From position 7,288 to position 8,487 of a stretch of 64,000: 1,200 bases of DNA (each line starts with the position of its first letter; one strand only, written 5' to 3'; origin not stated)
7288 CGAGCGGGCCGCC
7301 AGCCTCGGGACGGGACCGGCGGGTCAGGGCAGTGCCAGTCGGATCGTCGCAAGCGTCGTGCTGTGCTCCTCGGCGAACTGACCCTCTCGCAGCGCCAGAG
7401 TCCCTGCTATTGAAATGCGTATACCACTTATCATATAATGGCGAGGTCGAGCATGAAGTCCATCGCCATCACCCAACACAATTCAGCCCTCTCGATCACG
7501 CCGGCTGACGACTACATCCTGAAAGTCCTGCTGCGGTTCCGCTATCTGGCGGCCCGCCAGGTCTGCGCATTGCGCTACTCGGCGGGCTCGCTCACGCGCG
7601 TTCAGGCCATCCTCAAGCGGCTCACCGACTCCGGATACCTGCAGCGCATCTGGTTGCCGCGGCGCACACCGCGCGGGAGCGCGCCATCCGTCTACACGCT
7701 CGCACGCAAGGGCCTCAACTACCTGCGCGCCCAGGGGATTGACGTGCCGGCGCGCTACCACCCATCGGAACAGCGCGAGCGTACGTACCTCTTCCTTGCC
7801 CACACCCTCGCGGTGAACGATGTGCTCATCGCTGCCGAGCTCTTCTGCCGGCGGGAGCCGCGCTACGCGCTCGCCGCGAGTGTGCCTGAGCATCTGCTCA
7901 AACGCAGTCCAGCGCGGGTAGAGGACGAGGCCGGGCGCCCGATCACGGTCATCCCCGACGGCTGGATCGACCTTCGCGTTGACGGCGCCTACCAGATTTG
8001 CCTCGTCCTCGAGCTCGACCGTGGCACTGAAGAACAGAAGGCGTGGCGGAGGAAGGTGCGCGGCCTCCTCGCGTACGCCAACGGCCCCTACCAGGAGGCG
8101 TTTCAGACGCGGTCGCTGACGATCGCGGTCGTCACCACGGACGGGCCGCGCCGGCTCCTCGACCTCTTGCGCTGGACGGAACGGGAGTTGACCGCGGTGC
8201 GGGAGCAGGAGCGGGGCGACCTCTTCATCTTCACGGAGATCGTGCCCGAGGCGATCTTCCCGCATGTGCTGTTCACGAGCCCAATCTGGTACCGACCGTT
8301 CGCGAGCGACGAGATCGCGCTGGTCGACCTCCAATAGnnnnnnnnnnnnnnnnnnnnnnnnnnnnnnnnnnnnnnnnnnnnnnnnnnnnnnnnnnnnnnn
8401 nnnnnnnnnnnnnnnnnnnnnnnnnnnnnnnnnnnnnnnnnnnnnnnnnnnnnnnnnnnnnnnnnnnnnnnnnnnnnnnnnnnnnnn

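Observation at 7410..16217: Mobile-element-like module with conjugation/replication genes but no recognisable integrase or relaxase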

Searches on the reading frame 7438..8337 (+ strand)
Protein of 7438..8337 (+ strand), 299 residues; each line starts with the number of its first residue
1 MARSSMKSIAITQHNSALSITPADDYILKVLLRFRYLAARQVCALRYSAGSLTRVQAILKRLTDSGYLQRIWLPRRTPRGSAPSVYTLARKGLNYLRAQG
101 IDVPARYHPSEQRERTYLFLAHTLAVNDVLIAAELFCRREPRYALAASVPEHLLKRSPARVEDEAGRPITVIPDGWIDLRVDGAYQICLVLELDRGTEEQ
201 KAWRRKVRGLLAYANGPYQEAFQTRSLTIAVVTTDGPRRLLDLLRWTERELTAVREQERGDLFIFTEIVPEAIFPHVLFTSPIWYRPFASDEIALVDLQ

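Call 5: search_protein_families(library=pfam, max_evalue=0.01, proteins=[window:7438-8337:+])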
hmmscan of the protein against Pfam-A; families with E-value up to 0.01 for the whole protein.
window:7438-8337:+ (299 aa): 1 family
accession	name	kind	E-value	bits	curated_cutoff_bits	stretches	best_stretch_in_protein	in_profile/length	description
PF13814.12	Replic_Relax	-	7.4e-21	75.5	25.3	1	28-219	1-182/191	Replication-relaxation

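Call 7: search_protein_families(library=ncbifam, max_evalue=0.01, proteins=[window:7438-8337:+])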
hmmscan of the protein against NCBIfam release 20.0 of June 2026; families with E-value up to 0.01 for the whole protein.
window:7438-8337:+ (299 aa): 0 families

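Call 8: search_protein_families(library=padloc, max_evalue=0.01, proteins=[window:7438-8337:+])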
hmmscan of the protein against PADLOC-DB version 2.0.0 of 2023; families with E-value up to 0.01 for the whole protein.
window:7438-8337:+ (299 aa): 0 families

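Call 10: find_encoding_contigs(protein=window:7438-8337:+, flank=10000, max_places=6)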
Protein window:7438-8337:+ (299 aa): no gene with exactly this product is on record in the collection.

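Call 27: find_homologous_proteins(query=window:7438-8337:+)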
Query window:7438-8337:+ (299 aa): 317 proteins with E <= 0.001 among 5166 candidates; the best 120 are listed.
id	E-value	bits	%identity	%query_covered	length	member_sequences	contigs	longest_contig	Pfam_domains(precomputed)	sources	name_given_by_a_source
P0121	1.7e-191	653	100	98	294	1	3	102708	PF13814.13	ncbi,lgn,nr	ncbi:MAG: replication-relaxation family protein [Dehalococcoidia bacterium]|nr:replication-relaxatio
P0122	2.9e-145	501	77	94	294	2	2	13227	PF13814.13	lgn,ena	-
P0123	1.1e-133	463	70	98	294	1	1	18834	PF13814.13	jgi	-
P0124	1.2e-117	411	63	98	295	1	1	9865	PF13814.13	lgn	-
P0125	9.7e-117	408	65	98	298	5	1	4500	PF13814.13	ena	-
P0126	1.9e-115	403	66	93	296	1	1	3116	PF13814.13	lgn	-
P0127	7.1e-115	401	63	93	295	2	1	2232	PF13814.13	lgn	-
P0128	2.4e-114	400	66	93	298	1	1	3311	PF13814.13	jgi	jgi:Replication-relaxation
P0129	5.2e-114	399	64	94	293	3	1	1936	PF13814.13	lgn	-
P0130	1.4e-113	397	63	98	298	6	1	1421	PF13814.13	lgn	-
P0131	2.0e-113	397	64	94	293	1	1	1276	PF13814.13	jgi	jgi:hypothetical protein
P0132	2.7e-113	396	61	98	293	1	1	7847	PF13814.13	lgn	-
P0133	1.9e-112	394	62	98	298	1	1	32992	PF13814.13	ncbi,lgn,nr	ncbi:MAG: replication-relaxation family protein [Dehalococcoidia bacterium]|nr:replication-relaxatio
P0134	8.0e-111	388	62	98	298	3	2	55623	PF13814.13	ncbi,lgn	-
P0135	3.9e-110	386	62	98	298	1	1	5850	PF13814.13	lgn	-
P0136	5.3e-109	382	60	94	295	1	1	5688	PF13814.13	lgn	-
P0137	4.6e-107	376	59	98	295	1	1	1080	PF13814.13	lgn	-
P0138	5.6e-107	376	58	98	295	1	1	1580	PF13814.13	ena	-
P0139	6.8e-107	375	61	94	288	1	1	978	PF13814.13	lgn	-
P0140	1.2e-106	374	59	96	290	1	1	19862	PF13814.13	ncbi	ncbi:MAG: replication-relaxation family protein [Vicinamibacterales bacterium]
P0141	1.9e-106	374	60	97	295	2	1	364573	PF13814.13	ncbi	-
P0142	2.1e-106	374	59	98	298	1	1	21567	PF13814.13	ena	-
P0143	9.5e-106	372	61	94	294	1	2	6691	PF13814.13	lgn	-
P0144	5.5e-105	369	60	93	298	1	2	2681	PF13814.13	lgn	-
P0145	9.8e-105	368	61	93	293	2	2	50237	PF13814.13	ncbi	ncbi:MAG: replication-relaxation family protein [Dehalococcoidia bacterium]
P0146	3.5e-103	363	61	92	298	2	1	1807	PF13814.13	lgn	-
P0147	5.4e-103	362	57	95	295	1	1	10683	PF13814.13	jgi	jgi:hypothetical protein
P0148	1.7e-102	361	58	98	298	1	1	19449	PF13814.13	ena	-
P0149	1.3e-101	358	55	97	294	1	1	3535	PF13814.13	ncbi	-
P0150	1.6e-101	358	59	92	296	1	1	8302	PF13814.13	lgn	-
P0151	8.4e-101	355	56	97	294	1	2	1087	PF13814.13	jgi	jgi:hypothetical protein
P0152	5.0e-100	353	56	93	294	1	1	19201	PF13814.13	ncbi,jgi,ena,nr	ncbi:MAG TPA: replication-relaxation family protein [Dehalococcoidia bacterium]|nr:replication-relax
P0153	1.2e-98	348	59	92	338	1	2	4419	PF13814.13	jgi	jgi:hypothetical protein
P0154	1.9e-98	348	54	97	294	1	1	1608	PF13814.13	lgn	-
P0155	2.4e-98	347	53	97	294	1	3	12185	PF13814.13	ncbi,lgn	ncbi:MAG: replication-relaxation family protein [Candidatus Obscuribacterales bacterium]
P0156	1.4e-97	345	55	93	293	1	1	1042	PF13814.13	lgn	-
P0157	1.3e-96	342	53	97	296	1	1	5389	PF13814.13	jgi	jgi:hypothetical protein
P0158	1.6e-96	341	57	94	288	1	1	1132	PF13814.13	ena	-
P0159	2.9e-96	340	54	93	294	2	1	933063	PF13814.13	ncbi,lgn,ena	-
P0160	6.6e-96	339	54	95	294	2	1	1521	PF13814.13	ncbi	-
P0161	1.2e-95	338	63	82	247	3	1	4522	PF13814.13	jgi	jgi:hypothetical protein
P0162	3.5e-95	337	55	93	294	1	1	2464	PF13814.13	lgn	-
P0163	1.1e-94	335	54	93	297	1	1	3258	PF13814.13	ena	-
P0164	1.5e-94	335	57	95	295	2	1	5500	PF13814.13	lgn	-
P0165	2.9e-94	334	54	94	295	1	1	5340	PF13814.13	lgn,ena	-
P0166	4.0e-92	327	55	93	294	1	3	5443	PF13814.13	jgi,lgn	-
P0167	7.6e-92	326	58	93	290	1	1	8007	PF13814.13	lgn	-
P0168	4.0e-91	324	55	93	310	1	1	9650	PF13814.13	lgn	-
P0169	1.4e-90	322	62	79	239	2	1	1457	PF13814.13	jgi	jgi:hypothetical protein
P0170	1.9e-90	321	56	90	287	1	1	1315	PF13814.13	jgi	jgi:hypothetical protein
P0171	2.0e-90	321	50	94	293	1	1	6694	PF13814.13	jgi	jgi:hypothetical protein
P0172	1.0e-87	312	56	89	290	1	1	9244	PF13814.13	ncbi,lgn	-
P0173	2.9e-87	311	52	95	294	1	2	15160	PF13814.13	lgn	-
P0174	2.4e-86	308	52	94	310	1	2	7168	PF13814.13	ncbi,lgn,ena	-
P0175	4.8e-86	307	55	93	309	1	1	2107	PF13814.13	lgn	-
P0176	1.2e-84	302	50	98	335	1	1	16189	PF13814.13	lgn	-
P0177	6.7e-84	300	52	92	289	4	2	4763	PF13814.13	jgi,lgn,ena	-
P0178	8.4e-84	299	53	93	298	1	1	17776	PF13814.13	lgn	-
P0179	1.5e-83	299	52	95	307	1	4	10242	PF13814.13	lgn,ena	-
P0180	2.6e-83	298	56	81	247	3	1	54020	PF13814.13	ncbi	ncbi:MAG: hypothetical protein EPO21_22110, partial [Chloroflexota bacterium]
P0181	3.2e-83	298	64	71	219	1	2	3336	PF13814.13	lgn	-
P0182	9.2e-83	296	54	91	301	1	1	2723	PF13814.13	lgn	-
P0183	1.1e-82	296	52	93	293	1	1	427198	PF13814.13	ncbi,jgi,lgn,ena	-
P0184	7.0e-80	287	52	93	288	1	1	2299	PF13814.13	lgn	-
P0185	1.3e-79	286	54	93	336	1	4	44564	PF13814.13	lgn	-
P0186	1.5e-79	286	52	94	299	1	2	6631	PF13814.13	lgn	-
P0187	1.6e-79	285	51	92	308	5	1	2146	PF13814.13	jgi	-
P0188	2.0e-79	285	50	93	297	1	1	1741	PF13814.13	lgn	-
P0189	2.5e-79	285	55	93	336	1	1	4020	PF13814.13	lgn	-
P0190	2.5e-79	285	49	94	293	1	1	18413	PF13814.13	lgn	-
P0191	1.5e-78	282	53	94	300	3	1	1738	PF13814.13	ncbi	-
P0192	2.4e-78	282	51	93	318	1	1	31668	PF13814.13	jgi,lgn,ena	-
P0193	2.8e-78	281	51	92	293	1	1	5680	PF13814.13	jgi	jgi:hypothetical protein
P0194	4.1e-78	281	49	91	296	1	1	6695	PF13814.13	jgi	jgi:hypothetical protein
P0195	7.6e-78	280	51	92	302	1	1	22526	PF13814.13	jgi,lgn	-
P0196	8.4e-78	280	52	95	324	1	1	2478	PF13814.13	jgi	jgi:hypothetical protein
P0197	2.9e-77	278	55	93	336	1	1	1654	PF13814.13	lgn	-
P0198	3.3e-77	278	51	92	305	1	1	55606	PF13814.13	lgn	-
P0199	5.4e-77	277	51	90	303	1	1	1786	PF13814.13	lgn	-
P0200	6.9e-77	277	49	91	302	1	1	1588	PF13814.13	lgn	-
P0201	7.2e-77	277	51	89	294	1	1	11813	PF13814.13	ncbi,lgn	-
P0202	9.7e-77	276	53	92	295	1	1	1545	PF13814.13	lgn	-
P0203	1.0e-76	276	53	92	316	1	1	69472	PF13814.13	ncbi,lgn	-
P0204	1.2e-76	276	53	93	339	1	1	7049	PF13814.13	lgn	-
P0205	2.0e-76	275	49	93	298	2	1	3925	PF13814.13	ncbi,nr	ncbi:MAG: replication-relaxation family protein, partial [Chloroflexota bacterium]|nr:replication-re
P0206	2.1e-76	275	52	94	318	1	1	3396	PF13814.13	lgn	-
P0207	3.9e-76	274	48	96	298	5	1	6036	PF13814.13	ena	-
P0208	5.4e-76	274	49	93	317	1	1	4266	PF13814.13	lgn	-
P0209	9.2e-76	273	50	94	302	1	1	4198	PF13814.13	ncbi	-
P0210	1.3e-75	273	52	88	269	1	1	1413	PF13814.13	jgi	jgi:hypothetical protein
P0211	1.4e-75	273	49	93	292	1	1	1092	PF13814.13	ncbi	-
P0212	1.5e-75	272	48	93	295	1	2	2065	PF13814.13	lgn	-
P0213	1.9e-75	272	49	93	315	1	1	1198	PF13814.13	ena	-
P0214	2.1e-75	272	48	95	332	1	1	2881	PF13814.13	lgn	-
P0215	2.7e-75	272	49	93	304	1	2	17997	PF13814.13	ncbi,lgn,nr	ncbi:MAG: replication-relaxation family protein [Chloroflexota bacterium]|nr:replication-relaxation 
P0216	2.7e-75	272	49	93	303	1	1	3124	PF13814.13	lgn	-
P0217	4.0e-75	271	51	95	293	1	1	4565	PF13814.13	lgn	-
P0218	4.3e-75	271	52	89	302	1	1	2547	PF13814.13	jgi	jgi:hypothetical protein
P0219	5.2e-75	271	52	93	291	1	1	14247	PF13814.13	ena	-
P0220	5.9e-75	270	50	89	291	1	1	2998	PF13814.13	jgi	-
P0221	6.1e-75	270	49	95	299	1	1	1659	PF13814.13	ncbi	-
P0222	7.1e-75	270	54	88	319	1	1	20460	PF13814.13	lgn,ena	-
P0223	7.9e-75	270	53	75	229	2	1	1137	PF13814.13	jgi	jgi:hypothetical protein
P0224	1.2e-74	269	50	96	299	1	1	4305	PF13814.13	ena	-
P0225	1.6e-74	269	51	80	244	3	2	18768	PF13814.13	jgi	jgi:hypothetical protein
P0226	1.9e-74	269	50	90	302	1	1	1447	PF13814.13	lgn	-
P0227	5.3e-74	267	48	93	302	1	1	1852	PF13814.13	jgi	jgi:hypothetical protein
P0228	1.8e-73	266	49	93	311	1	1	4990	PF13814.13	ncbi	-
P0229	2.4e-73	265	51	96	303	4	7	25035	PF13814.13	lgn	-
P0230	4.2e-73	264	50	89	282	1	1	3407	PF13814.13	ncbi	ncbi:MAG: replication-relaxation family protein [Acetobacteraceae bacterium]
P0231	5.1e-73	264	48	93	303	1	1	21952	PF13814.13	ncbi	ncbi:MAG: replication-relaxation family protein [Thermomicrobiales bacterium]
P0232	5.3e-73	264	47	93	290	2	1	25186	PF13814.13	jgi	-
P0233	5.9e-73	264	51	94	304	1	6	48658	PF13814.13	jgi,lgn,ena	-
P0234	1.3e-72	263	49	93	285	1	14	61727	PF13814.13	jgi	jgi:hypothetical protein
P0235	3.2e-72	262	47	93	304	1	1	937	PF13814.13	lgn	-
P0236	3.9e-72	261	50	89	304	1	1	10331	PF13814.13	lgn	-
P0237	6.8e-72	260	45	99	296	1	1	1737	PF13814.13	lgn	-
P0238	7.4e-72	260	48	93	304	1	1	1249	PF13814.13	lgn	-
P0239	8.9e-72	260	50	89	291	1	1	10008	PF13814.13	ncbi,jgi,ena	-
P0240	2.7e-71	258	49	89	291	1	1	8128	PF13814.13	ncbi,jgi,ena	-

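Call 28: find_encoding_contigs(protein=P0121, flank=10000, max_places=4)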
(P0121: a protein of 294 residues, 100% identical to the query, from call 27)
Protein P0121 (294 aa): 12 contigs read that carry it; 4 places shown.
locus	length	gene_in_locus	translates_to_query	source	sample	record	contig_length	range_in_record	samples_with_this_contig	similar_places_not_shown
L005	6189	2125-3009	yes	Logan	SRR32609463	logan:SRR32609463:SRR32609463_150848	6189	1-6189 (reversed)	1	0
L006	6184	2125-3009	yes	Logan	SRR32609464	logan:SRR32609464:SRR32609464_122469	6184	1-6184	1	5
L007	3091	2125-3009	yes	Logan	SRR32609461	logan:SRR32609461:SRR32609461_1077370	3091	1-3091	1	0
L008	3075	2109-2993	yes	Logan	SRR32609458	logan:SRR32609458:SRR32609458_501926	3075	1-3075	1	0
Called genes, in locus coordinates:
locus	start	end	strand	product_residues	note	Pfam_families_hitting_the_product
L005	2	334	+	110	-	?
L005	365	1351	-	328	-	PF02661:Fic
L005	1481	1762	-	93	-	PF13560:HTH_31, PF01381:HTH_3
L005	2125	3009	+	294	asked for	PF13814:Replic_Relax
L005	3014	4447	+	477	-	PF01935:DUF87 (faint)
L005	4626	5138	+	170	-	PF00436:SSB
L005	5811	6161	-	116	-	PF13730:HTH_36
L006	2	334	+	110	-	?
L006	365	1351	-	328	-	PF02661:Fic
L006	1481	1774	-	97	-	PF13560:HTH_31, PF01381:HTH_3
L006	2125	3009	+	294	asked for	PF13814:Replic_Relax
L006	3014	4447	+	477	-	PF01935:DUF87 (faint)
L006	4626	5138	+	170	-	PF00436:SSB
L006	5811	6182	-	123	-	?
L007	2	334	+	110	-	?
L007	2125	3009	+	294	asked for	PF13814:Replic_Relax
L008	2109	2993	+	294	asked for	PF13814:Replic_Relax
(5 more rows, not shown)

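Call 29: find_encoding_contigs(protein=P0141, flank=10000, max_places=2)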
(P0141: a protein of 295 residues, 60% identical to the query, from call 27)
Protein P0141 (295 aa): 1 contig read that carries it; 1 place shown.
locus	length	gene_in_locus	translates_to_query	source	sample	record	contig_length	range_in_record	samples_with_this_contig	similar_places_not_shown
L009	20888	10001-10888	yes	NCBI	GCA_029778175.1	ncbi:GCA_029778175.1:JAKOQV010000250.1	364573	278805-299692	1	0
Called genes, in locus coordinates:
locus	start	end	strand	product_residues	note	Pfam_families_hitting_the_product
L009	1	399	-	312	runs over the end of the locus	PF02628:COX15-CtaA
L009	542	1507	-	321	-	PF01551:Peptidase_M23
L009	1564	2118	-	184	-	-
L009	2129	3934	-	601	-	PF00920:ILVD_EDD_N, PF24877:ILV_EDD_C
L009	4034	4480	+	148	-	PF01638:HxlR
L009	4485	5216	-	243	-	PF00454:PI3_PI4_kinase (weak)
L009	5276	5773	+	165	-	PF02464:CinA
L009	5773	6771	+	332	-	PF01636:APH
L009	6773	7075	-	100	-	PF14542:Acetyltransf_CG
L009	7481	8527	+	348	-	PF00589:Phage_integrase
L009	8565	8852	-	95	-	PF13560:HTH_31, PF01381:HTH_3 (weak)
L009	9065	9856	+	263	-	PF00226:DnaJ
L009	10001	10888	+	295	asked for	PF13814:Replic_Relax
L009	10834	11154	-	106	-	-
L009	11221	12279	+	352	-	-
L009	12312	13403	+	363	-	PF00436:SSB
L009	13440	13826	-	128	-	PF13730:HTH_36, PF13545:HTH_Crp_2 (weak)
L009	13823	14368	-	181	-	-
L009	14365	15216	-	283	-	PF13191:AAA_16, PF13401:AAA_22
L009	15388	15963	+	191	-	-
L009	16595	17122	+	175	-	-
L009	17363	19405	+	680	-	PF01935:DUF87 (weak)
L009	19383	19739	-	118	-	-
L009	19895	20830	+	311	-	PF00226:DnaJ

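Call 36: find_encoding_contigs(protein=P0145, flank=10000, max_places=2)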
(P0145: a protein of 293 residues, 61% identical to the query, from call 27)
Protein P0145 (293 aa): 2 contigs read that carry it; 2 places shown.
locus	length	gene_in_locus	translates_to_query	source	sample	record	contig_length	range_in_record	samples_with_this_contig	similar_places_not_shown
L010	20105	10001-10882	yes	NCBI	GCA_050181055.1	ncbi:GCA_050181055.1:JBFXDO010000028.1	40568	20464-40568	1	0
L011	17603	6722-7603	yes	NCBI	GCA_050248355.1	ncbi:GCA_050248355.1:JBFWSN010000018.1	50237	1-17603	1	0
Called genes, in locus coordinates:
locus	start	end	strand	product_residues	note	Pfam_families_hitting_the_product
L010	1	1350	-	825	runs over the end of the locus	PF00133:tRNA-synt_1, PF09334:tRNA-synt_1g, PF13603:tRNA-synt_1_2, PF00133:tRNA-synt_1, PF08264:Anticodon_1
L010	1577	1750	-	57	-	-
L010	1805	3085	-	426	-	PF07995:GSDH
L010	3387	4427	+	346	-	PF00589:Phage_integrase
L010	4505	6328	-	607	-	PF09823:DUF2357, PF04411:PDDEXK_7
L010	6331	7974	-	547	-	PF07728:AAA_5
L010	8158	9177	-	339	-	PF09445:Methyltransf_15 (faint), PF01555:N6_N4_Mtase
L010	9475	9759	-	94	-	PF01381:HTH_3 (weak)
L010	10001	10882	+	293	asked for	PF13814:Replic_Relax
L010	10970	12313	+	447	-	-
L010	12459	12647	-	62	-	PF12728:HTH_17 (weak)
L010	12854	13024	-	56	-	-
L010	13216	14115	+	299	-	PF20703:nSTAND1 (weak), PF13191:AAA_16, PF13401:AAA_22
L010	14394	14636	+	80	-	-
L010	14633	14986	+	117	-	PF13730:HTH_36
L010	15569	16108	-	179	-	PF00436:SSB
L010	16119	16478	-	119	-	PF18478:PIN_10, PF18480:DUF5615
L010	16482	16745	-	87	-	PF04255:DUF433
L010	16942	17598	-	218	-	-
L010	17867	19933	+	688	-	PF10412:TrwB_AAD_bind (faint)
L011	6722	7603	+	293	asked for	PF13814:Replic_Relax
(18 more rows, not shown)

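Call 59: find_encoding_contigs(protein=P0123, flank=10000, max_places=2)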
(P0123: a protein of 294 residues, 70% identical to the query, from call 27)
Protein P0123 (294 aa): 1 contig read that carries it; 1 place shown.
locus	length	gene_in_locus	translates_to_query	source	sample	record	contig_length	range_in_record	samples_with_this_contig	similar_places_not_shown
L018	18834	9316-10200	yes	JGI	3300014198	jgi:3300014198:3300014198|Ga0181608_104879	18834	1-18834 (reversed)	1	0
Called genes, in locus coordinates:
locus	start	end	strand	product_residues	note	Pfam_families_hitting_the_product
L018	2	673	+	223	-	?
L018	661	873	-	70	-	-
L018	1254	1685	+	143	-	-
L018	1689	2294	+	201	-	PF04234:CopC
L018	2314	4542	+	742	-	PF04234:CopC, PF05425:CopD, PF00034:Cytochrom_C, PF13442:Cytochrome_CBB3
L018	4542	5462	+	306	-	PF09678:Caa3_CtaG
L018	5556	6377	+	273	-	PF02673:BacA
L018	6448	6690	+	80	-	-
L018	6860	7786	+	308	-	-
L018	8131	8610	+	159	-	PF13442:Cytochrome_CBB3, PF00034:Cytochrom_C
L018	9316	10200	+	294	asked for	PF13814:Replic_Relax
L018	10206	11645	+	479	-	-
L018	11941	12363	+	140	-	PF00436:SSB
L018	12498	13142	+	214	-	-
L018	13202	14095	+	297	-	-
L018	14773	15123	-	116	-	PF13730:HTH_36, PF00392:GntR (weak)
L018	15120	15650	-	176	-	-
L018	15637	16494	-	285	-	PF13191:AAA_16, PF13401:AAA_22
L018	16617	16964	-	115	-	-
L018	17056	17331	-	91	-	-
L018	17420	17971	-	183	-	-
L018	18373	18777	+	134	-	-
